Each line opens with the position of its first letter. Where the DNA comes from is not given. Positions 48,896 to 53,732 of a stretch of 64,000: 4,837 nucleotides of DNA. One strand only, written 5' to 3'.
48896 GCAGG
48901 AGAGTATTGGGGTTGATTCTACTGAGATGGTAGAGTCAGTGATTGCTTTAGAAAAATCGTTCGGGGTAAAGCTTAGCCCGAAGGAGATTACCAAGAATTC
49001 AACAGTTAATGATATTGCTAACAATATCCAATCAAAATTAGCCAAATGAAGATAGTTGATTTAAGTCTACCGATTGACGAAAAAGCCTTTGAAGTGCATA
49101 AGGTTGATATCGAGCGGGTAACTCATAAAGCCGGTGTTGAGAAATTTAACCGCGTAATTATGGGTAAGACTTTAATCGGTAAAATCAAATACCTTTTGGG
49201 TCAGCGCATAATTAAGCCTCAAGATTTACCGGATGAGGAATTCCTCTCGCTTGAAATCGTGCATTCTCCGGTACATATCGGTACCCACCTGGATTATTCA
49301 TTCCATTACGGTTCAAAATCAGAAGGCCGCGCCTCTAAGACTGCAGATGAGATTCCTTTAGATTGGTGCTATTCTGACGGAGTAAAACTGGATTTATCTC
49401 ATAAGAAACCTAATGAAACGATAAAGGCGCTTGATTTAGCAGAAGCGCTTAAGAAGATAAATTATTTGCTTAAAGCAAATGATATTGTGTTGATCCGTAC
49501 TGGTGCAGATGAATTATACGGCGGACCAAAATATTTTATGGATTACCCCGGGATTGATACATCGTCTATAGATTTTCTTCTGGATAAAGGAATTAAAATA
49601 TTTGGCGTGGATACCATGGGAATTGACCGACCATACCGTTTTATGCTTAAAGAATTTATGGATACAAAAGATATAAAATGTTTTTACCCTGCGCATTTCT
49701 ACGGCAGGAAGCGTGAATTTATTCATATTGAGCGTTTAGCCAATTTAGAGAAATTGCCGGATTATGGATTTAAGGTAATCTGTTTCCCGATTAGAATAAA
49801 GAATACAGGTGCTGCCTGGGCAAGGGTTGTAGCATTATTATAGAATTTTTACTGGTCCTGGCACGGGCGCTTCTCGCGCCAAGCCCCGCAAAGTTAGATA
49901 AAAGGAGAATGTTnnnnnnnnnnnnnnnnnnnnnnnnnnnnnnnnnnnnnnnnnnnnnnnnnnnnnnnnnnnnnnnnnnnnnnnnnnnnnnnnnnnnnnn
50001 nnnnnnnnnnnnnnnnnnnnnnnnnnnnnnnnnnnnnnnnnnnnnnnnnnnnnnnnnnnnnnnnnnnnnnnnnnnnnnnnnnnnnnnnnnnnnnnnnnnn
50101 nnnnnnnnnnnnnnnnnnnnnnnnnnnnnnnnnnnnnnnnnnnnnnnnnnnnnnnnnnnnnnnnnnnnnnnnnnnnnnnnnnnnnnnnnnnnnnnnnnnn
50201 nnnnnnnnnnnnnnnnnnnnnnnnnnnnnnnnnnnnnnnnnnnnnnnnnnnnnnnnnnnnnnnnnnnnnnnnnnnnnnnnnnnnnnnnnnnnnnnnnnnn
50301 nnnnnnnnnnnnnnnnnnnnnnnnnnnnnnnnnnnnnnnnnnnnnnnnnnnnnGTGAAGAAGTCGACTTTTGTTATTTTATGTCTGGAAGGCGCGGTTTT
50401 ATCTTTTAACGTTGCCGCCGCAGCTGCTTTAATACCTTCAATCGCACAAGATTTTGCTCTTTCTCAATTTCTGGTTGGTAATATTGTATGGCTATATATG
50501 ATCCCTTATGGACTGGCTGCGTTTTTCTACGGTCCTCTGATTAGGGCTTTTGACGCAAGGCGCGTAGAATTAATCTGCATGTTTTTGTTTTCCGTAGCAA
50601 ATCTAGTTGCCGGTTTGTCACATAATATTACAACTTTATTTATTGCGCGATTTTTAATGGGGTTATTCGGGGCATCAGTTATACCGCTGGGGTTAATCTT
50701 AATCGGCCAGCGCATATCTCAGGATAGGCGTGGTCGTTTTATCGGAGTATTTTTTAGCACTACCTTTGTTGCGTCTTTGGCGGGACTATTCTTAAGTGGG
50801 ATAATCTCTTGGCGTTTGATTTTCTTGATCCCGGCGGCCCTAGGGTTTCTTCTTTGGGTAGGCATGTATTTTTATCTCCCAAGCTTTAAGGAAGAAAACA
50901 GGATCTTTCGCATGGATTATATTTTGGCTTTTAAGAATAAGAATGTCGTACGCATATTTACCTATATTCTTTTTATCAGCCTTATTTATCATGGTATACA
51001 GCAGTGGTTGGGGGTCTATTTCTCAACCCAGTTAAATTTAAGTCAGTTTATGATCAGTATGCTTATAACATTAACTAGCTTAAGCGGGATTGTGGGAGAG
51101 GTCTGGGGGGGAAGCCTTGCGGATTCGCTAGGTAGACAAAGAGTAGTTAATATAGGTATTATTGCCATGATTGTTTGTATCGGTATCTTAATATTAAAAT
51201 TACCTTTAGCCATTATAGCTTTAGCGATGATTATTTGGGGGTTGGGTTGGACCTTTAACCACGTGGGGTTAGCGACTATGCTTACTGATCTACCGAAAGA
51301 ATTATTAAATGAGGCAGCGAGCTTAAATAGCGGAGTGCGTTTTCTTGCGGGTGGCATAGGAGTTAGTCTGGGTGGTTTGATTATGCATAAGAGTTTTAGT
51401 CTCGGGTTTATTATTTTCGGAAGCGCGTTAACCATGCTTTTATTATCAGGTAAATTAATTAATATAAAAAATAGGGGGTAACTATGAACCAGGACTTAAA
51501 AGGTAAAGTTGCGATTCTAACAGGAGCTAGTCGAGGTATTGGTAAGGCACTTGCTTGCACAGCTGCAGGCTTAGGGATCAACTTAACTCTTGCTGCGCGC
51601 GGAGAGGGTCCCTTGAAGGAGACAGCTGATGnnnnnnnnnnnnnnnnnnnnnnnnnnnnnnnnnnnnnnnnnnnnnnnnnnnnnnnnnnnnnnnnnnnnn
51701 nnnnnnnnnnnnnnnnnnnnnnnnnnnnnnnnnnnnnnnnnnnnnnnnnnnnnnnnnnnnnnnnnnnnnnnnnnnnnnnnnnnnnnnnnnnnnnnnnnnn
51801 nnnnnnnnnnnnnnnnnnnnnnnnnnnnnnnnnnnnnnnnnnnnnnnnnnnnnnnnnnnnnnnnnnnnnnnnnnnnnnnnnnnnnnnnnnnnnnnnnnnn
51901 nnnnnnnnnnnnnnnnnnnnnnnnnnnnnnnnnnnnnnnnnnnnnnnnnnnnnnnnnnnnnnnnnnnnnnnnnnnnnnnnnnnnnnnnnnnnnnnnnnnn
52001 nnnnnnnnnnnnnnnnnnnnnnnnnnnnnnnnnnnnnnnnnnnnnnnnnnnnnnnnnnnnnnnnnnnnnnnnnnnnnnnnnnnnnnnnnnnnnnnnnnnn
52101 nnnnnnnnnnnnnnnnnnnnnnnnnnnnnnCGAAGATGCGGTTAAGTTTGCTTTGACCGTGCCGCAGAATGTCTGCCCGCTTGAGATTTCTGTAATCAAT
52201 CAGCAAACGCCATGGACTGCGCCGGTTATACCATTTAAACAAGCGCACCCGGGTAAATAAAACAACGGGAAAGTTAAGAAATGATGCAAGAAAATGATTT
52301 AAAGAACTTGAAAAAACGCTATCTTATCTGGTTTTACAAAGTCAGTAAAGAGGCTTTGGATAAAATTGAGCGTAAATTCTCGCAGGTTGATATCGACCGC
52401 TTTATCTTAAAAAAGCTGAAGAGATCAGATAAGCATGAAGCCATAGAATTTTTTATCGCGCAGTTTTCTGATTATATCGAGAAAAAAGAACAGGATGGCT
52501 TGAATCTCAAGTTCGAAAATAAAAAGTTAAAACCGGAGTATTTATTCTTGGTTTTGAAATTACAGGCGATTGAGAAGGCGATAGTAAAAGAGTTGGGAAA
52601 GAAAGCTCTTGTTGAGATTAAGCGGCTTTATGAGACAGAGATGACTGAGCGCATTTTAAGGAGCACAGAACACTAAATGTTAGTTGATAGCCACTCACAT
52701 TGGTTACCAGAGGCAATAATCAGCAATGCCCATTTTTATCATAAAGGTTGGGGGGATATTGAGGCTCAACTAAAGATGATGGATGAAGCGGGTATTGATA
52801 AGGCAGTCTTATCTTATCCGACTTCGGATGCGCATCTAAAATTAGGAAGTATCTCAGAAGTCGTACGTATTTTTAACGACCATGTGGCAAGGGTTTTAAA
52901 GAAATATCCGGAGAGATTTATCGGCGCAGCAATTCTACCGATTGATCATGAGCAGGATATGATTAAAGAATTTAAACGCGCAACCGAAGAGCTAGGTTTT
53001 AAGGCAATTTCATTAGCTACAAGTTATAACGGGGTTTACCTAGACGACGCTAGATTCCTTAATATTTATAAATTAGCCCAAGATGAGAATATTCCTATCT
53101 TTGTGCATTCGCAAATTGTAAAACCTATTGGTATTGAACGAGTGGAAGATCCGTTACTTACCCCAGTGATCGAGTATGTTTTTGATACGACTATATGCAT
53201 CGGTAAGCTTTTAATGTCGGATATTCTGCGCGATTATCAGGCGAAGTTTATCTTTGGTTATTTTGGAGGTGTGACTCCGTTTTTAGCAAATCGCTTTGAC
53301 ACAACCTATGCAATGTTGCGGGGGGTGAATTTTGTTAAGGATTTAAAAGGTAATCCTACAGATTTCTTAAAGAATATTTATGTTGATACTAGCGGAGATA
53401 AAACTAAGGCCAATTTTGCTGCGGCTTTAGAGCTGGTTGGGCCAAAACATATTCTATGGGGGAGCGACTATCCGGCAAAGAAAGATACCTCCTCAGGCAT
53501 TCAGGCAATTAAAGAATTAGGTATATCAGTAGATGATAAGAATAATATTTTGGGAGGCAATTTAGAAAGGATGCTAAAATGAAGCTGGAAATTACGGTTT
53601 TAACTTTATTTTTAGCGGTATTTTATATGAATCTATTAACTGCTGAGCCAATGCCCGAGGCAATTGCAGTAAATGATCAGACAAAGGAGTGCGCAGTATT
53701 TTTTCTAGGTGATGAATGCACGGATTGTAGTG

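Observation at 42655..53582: Compact type-II-PKS-like / unusual-lipid biosynthetic cluster built around a KS and dead-KS heterodimer, ACP and a B12-radical-SAM enzyme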

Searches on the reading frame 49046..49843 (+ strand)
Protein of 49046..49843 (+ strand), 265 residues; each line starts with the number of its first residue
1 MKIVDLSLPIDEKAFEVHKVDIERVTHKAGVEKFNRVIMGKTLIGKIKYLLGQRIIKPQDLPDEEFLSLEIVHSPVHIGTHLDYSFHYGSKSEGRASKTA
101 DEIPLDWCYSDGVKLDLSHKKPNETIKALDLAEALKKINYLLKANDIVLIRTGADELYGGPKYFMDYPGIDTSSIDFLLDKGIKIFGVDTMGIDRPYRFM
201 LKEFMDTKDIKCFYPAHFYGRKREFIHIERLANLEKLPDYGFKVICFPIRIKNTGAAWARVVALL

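Call 4: search_protein_families(library=pfam, proteins=[window:49046-49843:+], max_evalue=0.01)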
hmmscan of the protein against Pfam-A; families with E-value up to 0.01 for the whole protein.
window:49046-49843:+ (265 aa): 1 family
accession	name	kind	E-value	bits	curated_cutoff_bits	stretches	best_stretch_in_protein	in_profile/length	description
PF04199.19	Cyclase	-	8e-28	97.9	23.1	1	4-195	1-142/142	Putative cyclase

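Call 9: search_protein_families(library=ncbifam, proteins=[window:49046-49843:+], max_evalue=0.01)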
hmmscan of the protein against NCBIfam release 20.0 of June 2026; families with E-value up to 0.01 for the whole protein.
window:49046-49843:+ (265 aa): 1 family
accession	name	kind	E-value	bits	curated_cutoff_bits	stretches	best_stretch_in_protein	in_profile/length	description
TIGR03035.1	trp_arylform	equivalog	2.2e-05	24.5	223.05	1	75-195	44-149/206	arylformamidase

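Call 57: search_solved_structures(query=window:49046-49843:+, max_evalue=0.01)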
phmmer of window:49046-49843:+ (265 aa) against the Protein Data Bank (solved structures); distinct sequences matched with E-value up to 0.01: 4.
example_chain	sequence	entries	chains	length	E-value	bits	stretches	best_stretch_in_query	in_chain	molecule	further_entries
5nnb_A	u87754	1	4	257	9.5e-06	28.5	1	76-264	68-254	isatin hydrolase A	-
5nna_A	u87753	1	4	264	1e-05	28.4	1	76-264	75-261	isatin hydrolase A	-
4j0n_A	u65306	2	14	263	0.0063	19.2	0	76-264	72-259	Isatin hydrolase B | Putative uncharacterized protein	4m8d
2b0a_A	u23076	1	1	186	0.0087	18.8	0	142-193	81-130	Hypothetical protein MJ0783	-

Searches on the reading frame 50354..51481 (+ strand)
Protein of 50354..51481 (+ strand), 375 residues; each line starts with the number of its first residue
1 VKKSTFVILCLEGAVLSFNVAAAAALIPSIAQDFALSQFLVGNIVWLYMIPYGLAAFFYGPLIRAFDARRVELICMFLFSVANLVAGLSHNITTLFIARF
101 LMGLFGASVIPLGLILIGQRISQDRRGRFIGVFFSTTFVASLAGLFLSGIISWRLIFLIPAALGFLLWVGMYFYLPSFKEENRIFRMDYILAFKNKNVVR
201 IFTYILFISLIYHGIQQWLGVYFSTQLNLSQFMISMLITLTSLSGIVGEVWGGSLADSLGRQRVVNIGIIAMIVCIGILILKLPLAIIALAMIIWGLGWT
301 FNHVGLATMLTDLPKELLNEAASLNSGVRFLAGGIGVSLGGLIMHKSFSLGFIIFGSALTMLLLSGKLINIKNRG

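Call 4: search_protein_families(library=pfam, proteins=[window:50354-51481:+], max_evalue=0.01)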
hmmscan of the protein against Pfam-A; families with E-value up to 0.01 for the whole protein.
window:50354-51481:+ (375 aa): 2 families
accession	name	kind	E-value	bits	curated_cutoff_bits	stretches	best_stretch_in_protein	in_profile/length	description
PF07690.21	MFS_1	-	3e-44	151.8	33.4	1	14-336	6-346/347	Major Facilitator Superfamily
PF00083.30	Sugar_tr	-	9.9e-05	21.8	22.3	1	35-173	42-190/452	Sugar (and other) transporter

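Call 9: search_protein_families(library=ncbifam, proteins=[window:50354-51481:+], max_evalue=0.01)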
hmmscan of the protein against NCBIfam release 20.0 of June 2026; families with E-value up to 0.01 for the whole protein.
window:50354-51481:+ (375 aa): 45 families (the best 25 are shown)
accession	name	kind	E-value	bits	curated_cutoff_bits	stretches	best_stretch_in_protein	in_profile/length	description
TIGR00711.1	efflux_EmrB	subfamily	4.6e-23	81.7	230.2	2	18-190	16-191/485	DHA2 family efflux MFS transporter permease subunit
TIGR00893.1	2A0114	subfamily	5.3e-16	58.6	395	2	28-182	18-176/399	D-galactonate transporter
TIGR00895.1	2A0115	subfamily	1.2e-15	57.4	418.55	2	6-176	23-193/398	aromatic acid/H+ symport family MFS transporter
TIGR00880.1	2_A_01_02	superfamily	1.4e-15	57.6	131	1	48-176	3-139/141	multidrug resistance protein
TIGR00881.1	2A0104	subfamily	2.1e-14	53.4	407.75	2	24-165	15-161/379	phosphoglycerate transporter protein PgtP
TIGR00710.1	efflux_Bcr_CflA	subfamily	6e-14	52.3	200.9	1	26-210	27-217/385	Bcr/CflA family efflux MFS transporter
NF008654.0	PRK11652.1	equivalog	1e-12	47.7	479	1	27-297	32-308/397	multidrug efflux MFS transporter EmrD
NF002921.0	PRK03545.1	equivalog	1.4e-12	47.3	401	1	22-359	31-372/396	sugar transporter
TIGR00886.1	2A0108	subfamily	2e-12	46.9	311.7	2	16-108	12-107/368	NarK family nitrate/nitrite MFS transporter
NF008314.0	PRK11102.1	equivalog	1.2e-11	44.5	303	1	6-216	12-230/396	Bcr/CflA family multidrug efflux MFS transporter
TIGR00900.1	2A0121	subfamily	1.3e-11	44.5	319.6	2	5-152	210-360/364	H+ Antiporter protein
NF033135.1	cmx_cmrA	equivalog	1.8e-10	40.4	400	1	24-342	23-343/374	Cmx/CmrA family chloramphenicol efflux MFS transporter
NF007578.0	PRK10213.1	equivalog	5e-10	39.1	584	1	23-367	39-385/396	purine ribonucleoside efflux pump NepI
NF041041.1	FslD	exception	3.1e-09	36.5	500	1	24-209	30-223/396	rhizoferrin import MFS transporter FslD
NF052292.1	efflux_CraA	equivalog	7.1e-09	35.2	725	1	25-196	37-216/409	chloramphenicol efflux MFS transporter CraA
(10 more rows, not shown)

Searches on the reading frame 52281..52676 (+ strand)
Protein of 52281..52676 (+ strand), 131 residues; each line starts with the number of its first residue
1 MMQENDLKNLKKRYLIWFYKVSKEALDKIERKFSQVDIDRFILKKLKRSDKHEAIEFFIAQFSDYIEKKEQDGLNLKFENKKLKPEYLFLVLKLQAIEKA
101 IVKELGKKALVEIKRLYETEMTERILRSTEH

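Call 5: search_protein_families(library=pfam, proteins=[window:52281-52676:+], max_evalue=0.01)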
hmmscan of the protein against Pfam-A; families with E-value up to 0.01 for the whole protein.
window:52281-52676:+ (131 aa): 0 families

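Call 10: search_protein_families(library=ncbifam, proteins=[window:52281-52676:+], max_evalue=0.01)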
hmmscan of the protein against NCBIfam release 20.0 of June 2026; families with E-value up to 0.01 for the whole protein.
window:52281-52676:+ (131 aa): 0 families

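Call 60: search_protein_families(library=pfam, proteins=[window:52281-52676:+], max_evalue=1)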
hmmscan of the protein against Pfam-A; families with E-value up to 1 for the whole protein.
window:52281-52676:+ (131 aa): 0 families

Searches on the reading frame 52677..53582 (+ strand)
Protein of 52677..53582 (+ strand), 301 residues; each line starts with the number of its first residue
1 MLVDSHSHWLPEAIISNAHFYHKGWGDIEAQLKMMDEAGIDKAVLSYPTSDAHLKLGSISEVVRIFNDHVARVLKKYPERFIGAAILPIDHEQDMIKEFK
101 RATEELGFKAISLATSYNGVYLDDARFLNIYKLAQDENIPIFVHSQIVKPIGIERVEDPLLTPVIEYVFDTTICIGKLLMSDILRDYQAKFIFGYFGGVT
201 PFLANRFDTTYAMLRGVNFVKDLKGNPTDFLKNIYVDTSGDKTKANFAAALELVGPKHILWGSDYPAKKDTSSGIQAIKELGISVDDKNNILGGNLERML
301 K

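Call 5: search_protein_families(library=pfam, proteins=[window:52677-53582:+], max_evalue=0.01)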
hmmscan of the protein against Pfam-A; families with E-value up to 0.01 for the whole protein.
window:52677-53582:+ (301 aa): 1 family
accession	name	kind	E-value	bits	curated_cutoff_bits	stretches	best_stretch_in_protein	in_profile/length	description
PF04909.20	Amidohydro_2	-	1.1e-22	81.5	26.4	1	3-300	1-287/289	Amidohydrolase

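Call 10: search_protein_families(library=ncbifam, proteins=[window:52677-53582:+], max_evalue=0.01)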
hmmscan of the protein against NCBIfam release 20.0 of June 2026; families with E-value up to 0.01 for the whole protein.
window:52677-53582:+ (301 aa): 0 families

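Call 56: search_solved_structures(query=window:52677-53582:+, max_evalue=0.01)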
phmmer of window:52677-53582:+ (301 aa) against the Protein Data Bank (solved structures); distinct sequences matched with E-value up to 0.01: 38.
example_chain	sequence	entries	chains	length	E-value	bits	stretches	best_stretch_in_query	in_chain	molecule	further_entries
3nur_A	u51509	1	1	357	1.3e-20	77.1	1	31-295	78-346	Amidohydrolase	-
4icm_A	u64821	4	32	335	1.8e-20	76.6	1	31-300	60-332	5-carboxyvanillate decarboxylase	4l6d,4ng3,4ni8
4igm_A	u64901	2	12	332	1.5e-19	73.6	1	26-295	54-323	2-amino-3-carboxymuconate-6-semialdehyde decarboxylase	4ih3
4ign_A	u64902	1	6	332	1.5e-19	73.6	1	26-295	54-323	2-amino-3-carboxymuconate-6-semialdehyde decarboxylase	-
4ofc_A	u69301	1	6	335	1.6e-19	73.6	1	26-295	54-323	2-amino-3-carboxymuconate-6-semialdehyde decarboxylase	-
2wm1_A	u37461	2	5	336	1.6e-19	73.6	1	26-295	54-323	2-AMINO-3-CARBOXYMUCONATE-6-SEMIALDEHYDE DECARBOXYLASE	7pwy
4inf_A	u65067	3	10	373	1.2e-18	70.7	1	30-299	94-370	METAL-DEPENDENT HYDROLASE | 5-Carboxyvanillate Decarboxylase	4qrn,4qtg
4qs5_A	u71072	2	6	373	5.8e-18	68.4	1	30-299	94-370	Ligw2 Decarboxylase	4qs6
3s4t_A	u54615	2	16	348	6.4e-17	65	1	30-300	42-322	Amidohydrolase 2 | Gamma-resorcylate decarboxylase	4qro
2f6k_A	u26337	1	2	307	1.7e-13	53.7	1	3-268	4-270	metal-dependent hydrolase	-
2dvt_A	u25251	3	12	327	2.6e-12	49.8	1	29-269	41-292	Thermophilic reversible gamma-resorcylate decarboxylase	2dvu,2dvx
4era_A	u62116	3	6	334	6.1e-11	45.4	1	28-298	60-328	2-amino-3-carboxymuconate 6-semialdehyde decarboxylase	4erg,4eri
8yt2_A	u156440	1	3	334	1.2e-10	44.4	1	28-298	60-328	2-amino-3-carboxymuconate 6-semialdehyde decarboxylase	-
4ifk_B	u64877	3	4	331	2.5e-10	43.3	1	27-298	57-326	2-amino-3-carboxymuconate 6-semialdehyde decarboxylase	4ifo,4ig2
2hbv_A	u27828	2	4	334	3e-10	43.1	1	28-298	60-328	2-amino-3-carboxymuconate 6-semialdehyde decarboxylase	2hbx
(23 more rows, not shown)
